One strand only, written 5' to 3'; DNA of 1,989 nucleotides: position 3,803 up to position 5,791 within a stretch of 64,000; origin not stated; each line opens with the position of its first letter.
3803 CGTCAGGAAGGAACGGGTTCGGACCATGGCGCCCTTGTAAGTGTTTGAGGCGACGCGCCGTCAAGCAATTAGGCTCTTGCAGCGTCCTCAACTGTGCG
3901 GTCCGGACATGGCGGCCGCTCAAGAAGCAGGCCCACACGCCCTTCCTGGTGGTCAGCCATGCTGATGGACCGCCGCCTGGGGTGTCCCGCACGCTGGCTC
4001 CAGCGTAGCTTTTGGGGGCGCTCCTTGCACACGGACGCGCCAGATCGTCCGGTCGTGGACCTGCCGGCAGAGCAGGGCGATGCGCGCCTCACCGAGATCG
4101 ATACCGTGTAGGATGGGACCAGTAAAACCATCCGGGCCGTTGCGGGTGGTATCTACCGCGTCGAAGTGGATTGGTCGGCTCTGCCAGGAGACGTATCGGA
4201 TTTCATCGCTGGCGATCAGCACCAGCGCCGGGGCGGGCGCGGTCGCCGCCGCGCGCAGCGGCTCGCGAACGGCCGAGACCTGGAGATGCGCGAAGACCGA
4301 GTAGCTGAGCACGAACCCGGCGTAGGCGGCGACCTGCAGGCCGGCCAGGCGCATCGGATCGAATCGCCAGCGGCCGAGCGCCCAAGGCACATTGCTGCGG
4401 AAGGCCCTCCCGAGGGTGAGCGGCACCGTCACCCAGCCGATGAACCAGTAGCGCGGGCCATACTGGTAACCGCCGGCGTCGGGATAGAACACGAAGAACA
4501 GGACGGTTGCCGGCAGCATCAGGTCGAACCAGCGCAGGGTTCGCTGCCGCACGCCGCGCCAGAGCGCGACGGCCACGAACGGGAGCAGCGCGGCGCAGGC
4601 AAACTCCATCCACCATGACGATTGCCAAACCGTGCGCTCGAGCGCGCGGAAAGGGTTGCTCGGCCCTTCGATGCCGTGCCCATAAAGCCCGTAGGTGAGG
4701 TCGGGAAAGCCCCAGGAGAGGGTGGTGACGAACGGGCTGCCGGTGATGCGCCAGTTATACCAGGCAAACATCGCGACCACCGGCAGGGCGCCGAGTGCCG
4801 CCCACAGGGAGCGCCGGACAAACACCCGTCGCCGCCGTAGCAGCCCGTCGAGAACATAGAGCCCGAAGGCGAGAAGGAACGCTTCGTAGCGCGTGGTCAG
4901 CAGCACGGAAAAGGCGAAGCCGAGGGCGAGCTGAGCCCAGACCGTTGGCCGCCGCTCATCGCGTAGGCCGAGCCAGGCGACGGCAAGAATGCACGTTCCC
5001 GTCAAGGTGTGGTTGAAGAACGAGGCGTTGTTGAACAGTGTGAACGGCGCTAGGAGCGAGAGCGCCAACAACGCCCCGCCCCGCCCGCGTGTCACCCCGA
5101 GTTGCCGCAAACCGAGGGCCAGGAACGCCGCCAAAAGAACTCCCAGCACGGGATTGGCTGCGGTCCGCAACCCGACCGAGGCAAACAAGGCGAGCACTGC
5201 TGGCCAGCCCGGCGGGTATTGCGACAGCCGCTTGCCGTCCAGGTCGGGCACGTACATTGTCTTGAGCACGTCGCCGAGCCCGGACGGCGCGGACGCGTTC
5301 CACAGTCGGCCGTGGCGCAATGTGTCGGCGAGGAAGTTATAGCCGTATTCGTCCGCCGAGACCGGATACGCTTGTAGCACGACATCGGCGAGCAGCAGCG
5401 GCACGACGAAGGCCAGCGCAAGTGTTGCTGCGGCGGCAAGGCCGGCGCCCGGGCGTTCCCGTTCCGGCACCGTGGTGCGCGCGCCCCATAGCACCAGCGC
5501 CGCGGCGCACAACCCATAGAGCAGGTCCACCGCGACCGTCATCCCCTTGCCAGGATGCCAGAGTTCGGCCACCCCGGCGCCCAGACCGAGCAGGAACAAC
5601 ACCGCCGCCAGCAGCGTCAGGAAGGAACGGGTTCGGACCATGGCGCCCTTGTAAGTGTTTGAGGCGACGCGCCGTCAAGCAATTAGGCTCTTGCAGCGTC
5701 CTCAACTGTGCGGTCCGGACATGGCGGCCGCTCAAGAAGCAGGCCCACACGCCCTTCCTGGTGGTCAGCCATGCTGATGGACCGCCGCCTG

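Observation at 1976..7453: Three tandem 1812-bp copies of a GT-C-type membrane glycosyltransferase gene, with a chimeric middle copy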

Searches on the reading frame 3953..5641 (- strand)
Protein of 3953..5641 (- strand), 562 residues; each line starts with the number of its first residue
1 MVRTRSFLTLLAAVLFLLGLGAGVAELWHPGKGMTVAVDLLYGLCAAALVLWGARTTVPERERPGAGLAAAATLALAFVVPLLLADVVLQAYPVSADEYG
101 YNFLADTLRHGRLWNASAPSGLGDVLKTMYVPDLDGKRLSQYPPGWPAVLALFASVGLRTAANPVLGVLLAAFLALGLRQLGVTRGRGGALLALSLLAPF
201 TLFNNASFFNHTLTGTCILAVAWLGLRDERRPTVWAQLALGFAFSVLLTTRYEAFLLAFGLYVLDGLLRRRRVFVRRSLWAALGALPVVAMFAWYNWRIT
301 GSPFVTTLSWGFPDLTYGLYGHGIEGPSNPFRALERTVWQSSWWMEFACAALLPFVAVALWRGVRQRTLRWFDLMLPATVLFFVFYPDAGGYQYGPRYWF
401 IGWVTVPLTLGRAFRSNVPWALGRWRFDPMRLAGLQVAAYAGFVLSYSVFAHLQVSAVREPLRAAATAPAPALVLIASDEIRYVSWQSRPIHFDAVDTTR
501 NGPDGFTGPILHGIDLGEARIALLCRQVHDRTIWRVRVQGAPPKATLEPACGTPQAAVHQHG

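Call 6: search_protein_families(library=pfam, proteins=[window:3953-5641:-], max_evalue=0.01)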
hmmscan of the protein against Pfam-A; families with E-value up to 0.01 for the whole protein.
window:3953-5641:- (562 aa): 0 families

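Call 8: search_protein_families(library=ncbifam, proteins=[window:3953-5641:-], max_evalue=1)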
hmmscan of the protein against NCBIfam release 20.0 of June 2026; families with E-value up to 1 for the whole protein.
window:3953-5641:- (562 aa): 1 family
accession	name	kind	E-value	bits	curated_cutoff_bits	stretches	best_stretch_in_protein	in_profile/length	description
NF047440.1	LA3751_2_3_fam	subfamily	3.9e-10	39.2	200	2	134-304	73-248/460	LA_3751/LA_3752 family putative glycosyltransferase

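Call 9: search_solved_structures(query=window:3953-5641:-, max_evalue=10)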
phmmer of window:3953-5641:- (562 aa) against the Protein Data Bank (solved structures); distinct sequences matched with E-value up to 10: 1.
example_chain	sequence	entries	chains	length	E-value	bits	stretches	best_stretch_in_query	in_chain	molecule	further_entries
7et3_H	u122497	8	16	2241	0.71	11.7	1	210-260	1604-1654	Large tegument protein deneddylase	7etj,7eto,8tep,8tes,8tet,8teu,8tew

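Call 10: find_homologous_proteins(query=window:3953-5641:-, max_evalue=0.001)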
Query window:3953-5641:- (562 aa): 85 proteins with E <= 0.001 among 8000 candidates.
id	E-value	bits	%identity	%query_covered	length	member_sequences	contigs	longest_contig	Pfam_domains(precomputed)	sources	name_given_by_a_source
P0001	0.0e+0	1222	96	100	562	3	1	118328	-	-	-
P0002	1.8e-224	765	64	96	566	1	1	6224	-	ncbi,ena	-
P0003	3.0e-218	744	63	96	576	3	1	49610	-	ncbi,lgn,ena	-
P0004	4.9e-205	701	61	94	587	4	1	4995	-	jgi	jgi:hypothetical protein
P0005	5.8e-199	681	59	96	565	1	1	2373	-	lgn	-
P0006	3.1e-186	639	55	97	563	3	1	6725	-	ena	-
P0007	5.6e-186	638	57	97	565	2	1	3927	-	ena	-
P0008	2.1e-183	629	56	94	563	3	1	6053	-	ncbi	-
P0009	3.9e-181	622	55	96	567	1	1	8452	-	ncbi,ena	-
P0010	2.0e-180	620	57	96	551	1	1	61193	-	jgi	jgi:hypothetical protein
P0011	9.5e-180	617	55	96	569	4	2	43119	-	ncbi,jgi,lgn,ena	-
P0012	4.1e-168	579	53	96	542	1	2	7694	-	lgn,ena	-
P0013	8.6e-163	561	52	98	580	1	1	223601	-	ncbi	-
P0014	1.3e-159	551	50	96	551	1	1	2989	-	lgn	-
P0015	1.3e-157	544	52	91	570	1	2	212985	-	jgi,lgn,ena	-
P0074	4.0e-23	100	36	58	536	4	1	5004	PF13231.13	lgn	-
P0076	6.8e-21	93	32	61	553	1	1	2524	PF13231.13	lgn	-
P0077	1.1e-17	82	34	61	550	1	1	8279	PF13231.13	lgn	-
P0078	2.8e-17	81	29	85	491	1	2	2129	PF13231.13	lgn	-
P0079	4.3e-9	54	34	34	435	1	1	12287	PF13231.13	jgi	jgi:hypothetical protein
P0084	4.4e-5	41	29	47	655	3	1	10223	PF13231.13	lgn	-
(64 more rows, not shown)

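Call 13: find_related_loci(query=A1, collection=genome_contigs, flank=10000)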
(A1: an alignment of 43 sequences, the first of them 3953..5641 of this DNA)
Query A1 (562 aa) in genome_contigs; peptide patterns used: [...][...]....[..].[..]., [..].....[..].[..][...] (x = any residue, [..] = any of these).
110 stretches matched a pattern; 67 encode a relative of the query (tblastn E <= 1e-3); 67 distinct loci.
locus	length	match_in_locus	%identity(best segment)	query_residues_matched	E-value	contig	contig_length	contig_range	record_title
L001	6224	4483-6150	63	11-562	0e+0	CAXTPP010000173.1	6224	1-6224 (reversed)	MAG TPA_asm: uncultured Acetobacteraceae bacterium isolate public_SRR14722123_metawrap_bin.1 genome assembly, contig: pu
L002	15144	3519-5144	63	10-551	0e+0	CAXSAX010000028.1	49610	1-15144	MAG: uncultured Acetobacteraceae bacterium isolate private_VT1_metawrap_bin.1 genome assembly, contig: private_VT1_metaw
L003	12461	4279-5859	56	23-551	4e-170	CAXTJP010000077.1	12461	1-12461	MAG TPA_asm: uncultured Acetobacteraceae bacterium isolate public_ERR4179389_metawrap_bin.4 genome assembly, contig: pub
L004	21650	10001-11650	52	3-554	2e-155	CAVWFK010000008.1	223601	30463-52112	MAG: uncultured Alphaproteobacteria bacterium isolate MFD09603.bin.3.415 genome assembly, contig: contig_16704, whole ge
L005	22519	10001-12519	49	4-554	1e-147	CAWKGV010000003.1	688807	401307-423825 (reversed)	MAG: uncultured proteobacterium isolate MFD09603.bin.1.255 genome assembly, contig: contig_1921, whole genome shotgun se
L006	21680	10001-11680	46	8-558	2e-143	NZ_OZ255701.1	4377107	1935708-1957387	MAG: Lichenicoccus sp. isolate 0028cbda-9050-40c6-8266-03a0d0e77ce3 chromosome 1, complete sequence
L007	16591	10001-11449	48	72-553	9e-141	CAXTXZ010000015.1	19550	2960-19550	MAG TPA_asm: uncultured Rhodopila sp. isolate public_SRR14722086_metawrap_bin.1 genome assembly, contig: public_SRR14722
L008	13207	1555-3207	50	1-552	7e-134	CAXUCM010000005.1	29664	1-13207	MAG TPA_asm: uncultured Acetobacteraceae bacterium isolate public_SRR14722162_metawrap_bin.1 genome assembly, contig: pu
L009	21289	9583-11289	47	8-552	1e-130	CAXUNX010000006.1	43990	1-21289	MAG TPA_asm: uncultured Acetobacteraceae bacterium isolate public_SRR14722116_metawrap_bin.1 genome assembly, contig: pu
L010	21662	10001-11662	48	8-554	2e-132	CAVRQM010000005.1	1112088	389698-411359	MAG: uncultured proteobacterium isolate MFD09603.bin.1.99 genome assembly, contig: contig_31002, whole genome shotgun se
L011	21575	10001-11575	48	24-552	2e-132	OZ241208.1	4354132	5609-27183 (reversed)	MAG: Acetobacteraceae bacterium isolate f6bd28eb-b7db-4268-bd27-7cd07ea16055 genome assembly, chromosome: 1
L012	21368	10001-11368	51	94-553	3e-125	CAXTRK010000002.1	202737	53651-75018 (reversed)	MAG TPA_asm: uncultured Acetobacteraceae bacterium isolate public_SRR14721966_metawrap_bin.1 genome assembly, contig: pu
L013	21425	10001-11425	37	37-527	1e-83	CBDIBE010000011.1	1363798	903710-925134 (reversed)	MAG: Acetobacteraceae bacterium isolate 73c40a48-5cff-4043-acaf-44054159e737 genome assembly, contig: contig_11, whole g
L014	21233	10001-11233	42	92-513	3e-74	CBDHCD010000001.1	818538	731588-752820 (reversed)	MAG: Acetobacteraceae bacterium isolate e093ac92-6d21-4168-a08f-2fea95876565 genome assembly, contig: contig_1, whole ge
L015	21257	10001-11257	37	92-513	5e-70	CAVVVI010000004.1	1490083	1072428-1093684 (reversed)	MAG: uncultured Alphaproteobacteria bacterium isolate MFD04580.bin.1.169 genome assembly, contig: contig_35513, whole ge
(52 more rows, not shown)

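Call 18: find_encoding_contigs(protein=window:3953-5641:-, flank=10000, max_places=6)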
Protein window:3953-5641:- (562 aa): no gene with exactly this product is on record in the collection.

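Call 22: find_encoding_contigs(protein=P0001, flank=10000, max_places=4)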
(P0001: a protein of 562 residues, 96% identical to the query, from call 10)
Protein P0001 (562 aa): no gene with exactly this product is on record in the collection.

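Call 24: predict_structure(alignment_id=A1)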
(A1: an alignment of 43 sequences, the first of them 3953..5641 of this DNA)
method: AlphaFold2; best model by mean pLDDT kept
length: 562 residues; sequences in the alignment: 43
mean_pLDDT: 94.2   pTM: 0.93
mean pLDDT of the five models: 94.2, 93.0, 92.9, 92.2, 91.7
residues with pLDDT >= 90: 507; 70-90: 40; 50-70: 8; < 50: 7
segments of 3 or more residues with pLDDT < 50: 556-562
pLDDT, mean of each block of 10 residues (from residue 1): 86 98 96 94 98 91 82 95 98 94 97 95 94 95 98 97 98 98 94 98 97 98 97 97 98 97 97 96 98 98 97 93 92 92 94 98 97 97 89 83 97 92 95 98 98 96 96 96 96 92 88 97 95 96 96 57 39
secondary structure, 60 per line:
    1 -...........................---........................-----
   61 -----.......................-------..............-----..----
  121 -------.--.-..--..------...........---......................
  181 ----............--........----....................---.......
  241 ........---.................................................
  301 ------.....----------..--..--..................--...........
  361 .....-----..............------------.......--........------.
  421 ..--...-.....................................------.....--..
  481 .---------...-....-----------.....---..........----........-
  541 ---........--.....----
elements in order: H2-28 H32-54 H66-88 H96-109 H145-155 H159-180 H185-196 H199-206 H211-230 H234-248 H252-300 H307-311 H330-347 H350-365 H371-384 H397-403 H406-413 E420-422 E425-427 H429-465 E472-476 E479-481 E491-493 H495-498 E510-514 H518-527 E532-539 E544-551 H554-558

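Call 26: fold_search(model_id=the predicted structure, library=pdb)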
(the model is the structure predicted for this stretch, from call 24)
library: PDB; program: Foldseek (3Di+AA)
matches with E <= 10: 408; with E <= 0.001: 23
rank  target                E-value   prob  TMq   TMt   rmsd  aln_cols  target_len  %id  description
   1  9i5k_A                9.6e-06  1.00  0.43  0.48   7.6       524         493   13  Structure of the Chaetomium thermophilum Pmt4 homodimer (C2 symmetry) (released 2025-12-24)
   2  5ezm                  2.5e-05  1.00  0.51  0.53   9.7       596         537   14  Crystal Structure of ArnT from Cupriavidus metallidurans in the apo state (released 2016-02-17)
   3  5f15                  2.7e-05  1.00  0.50  0.52   9.1       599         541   13  Crystal Structure of ArnT from Cupriavidus metallidurans bound to Undecaprenyl phosphate (released 2016-02-17)
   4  9s6t_A                4.0e-05  1.00  0.47  0.54   8.7       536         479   11  Ternary cryo-EM structure of chicken ALG12 with Dol25-PP-GlcNAc2Man7, Dol25-P-Man, and Fab (released 2026-03-18)
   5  9s6u_A                4.4e-05  1.00  0.43  0.44   9.9       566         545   13  Ternary cryo-EM structure of human ALG9 with Dol25-PP-GlcNAc2Man8, Dol25-P-Man and Fab (released 2026-03-18)
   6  7e9s_A                6.0e-05  1.00  0.39  0.27   9.5       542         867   11  Archaeal oligosaccharyltransferase AglB from Archaeoglobus fulgidus in complex with an inhibitory peptide and a dolich (released 2021-09-08)
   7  6gxc_A                8.8e-05  1.00  0.42  0.35   9.2       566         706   11  Bacterial oligosaccharyltransferase PglB in complex with an inhibitory peptide and a reactive lipid-linked oligosaccha (released 2018-11-14)
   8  9i5l_A                9.7e-05  1.00  0.32  0.26   5.4       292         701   15  Structure of the Chaetomium thermophilum Pmt4 homodimer (C1 symmetry) (released 2025-12-24)
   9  3rce_A                1.1e-04  1.00  0.45  0.38   9.9       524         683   11  Bacterial oligosaccharyltransferase PglB (released 2011-06-15)
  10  9s6s_A                1.1e-04  1.00  0.43  0.44  10.1       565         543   14  Ternary cryo-EM structure of human ALG9 with Dol25-PP-GlcNAc2Man6, Dol25-P-Man and Fab (released 2026-03-18)
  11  7bvc_A                1.3e-04  1.00  0.33  0.19  19.7       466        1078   16  Cryo-EM structure of Mycobacterium smegmatis arabinosyltransferase EmbA-EmbB-AcpM2 in complex with ethambutol (released 2020-04-29)
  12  3wak                  1.8e-04  1.00  0.42  0.29   9.6       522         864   10  Crystal structure of the Archaeoglobus fulgidus oligosaccharyltransferase (O29867_ARCFU) in the apo form (released 2013-10-30)
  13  5ogl_A                1.9e-04  1.00  0.40  0.33   9.6       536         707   11  Structure of bacterial oligosaccharyltransferase PglB in complex with an acceptor peptide and an lipid-linked oligosac (released 2017-10-25)
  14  9e61_A                2.6e-04  1.00  0.30  0.24   7.0       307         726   13  Cryo-EM structure of Saccharomyces cerevisiae Pmt4 apo form (released 2025-10-15)
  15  9e61_B                2.6e-04  1.00  0.30  0.24   8.8       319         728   14  Cryo-EM structure of Saccharomyces cerevisiae Pmt4 apo form (released 2025-10-15)
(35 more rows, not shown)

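Call 35: search_protein_families(library=pfam, proteins=[L006:8456-9925:+, L006:7170-8444:+, L006:5870-7480:-, L006:11679-13070:-, L005:11800-12699:+, L005:8675-9661:+, L005:12882-14141:+], max_evalue=0.001)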
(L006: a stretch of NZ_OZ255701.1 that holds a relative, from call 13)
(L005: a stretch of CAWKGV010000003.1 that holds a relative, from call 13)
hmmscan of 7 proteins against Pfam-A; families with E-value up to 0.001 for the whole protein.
L006:8456-9925:+ (489 aa): 0 families

L006:7170-8444:+ (424 aa): 2 families
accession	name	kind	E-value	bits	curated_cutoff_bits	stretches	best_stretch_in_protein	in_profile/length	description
PF00535.33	Glycos_transf_2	-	1.7e-13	51.3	23.3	1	102-255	2-165/168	Glycosyl transferase family 2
PF13641.12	Glyco_tranf_2_3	-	5.8e-07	30.2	27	1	99-209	2-123/230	Glycosyltransferase like family 2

L006:5870-7480:- (536 aa): 1 family
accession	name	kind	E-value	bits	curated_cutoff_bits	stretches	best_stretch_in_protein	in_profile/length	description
PF10082.15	BBP2_2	-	1.6e-43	149.5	23.7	1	136-504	1-360/378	Putative beta-barrel porin 2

L006:11679-13070:- (463 aa): 1 family
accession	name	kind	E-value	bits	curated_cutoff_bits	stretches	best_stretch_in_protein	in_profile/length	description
PF13428.12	TPR_14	-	0.00014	22.6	23.5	0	51-88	3-40/44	Tetratricopeptide repeat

L005:11800-12699:+ (299 aa): 0 families

L005:8675-9661:+ (328 aa): 3 families
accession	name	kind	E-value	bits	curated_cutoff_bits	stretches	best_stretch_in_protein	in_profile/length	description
PF01636.29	APH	-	2.8e-29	103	23.2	1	35-288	2-236/239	Phosphotransferase enzyme family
PF01633.27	Choline_kinase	-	8.9e-05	22.4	29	0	36-256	2-204/300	Choline/ethanolamine kinase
PF07914.17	DUF1679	-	0.00061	19.2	24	1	210-256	267-314/414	Uncharacterized oxidoreductase dhs-27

L005:12882-14141:+ (419 aa): 2 families
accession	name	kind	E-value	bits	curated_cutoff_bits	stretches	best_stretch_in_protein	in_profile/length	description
PF01494.25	FAD_binding_3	-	7e-21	75.3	22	2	19-183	3-167/349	FAD binding domain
PF00890.30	FAD_binding_2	-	0.00022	21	20.4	1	19-51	1-33/414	FAD binding domain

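Call 53: list_cluster_members(proteins=[P0001, window:3953-5641:-])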
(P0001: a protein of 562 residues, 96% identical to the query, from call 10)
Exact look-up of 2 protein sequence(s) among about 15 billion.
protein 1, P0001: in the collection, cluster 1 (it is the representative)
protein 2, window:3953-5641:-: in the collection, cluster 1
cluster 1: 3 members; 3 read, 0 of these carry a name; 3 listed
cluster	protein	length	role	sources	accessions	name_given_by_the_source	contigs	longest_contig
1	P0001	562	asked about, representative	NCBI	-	-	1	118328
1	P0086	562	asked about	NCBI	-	-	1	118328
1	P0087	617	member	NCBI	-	-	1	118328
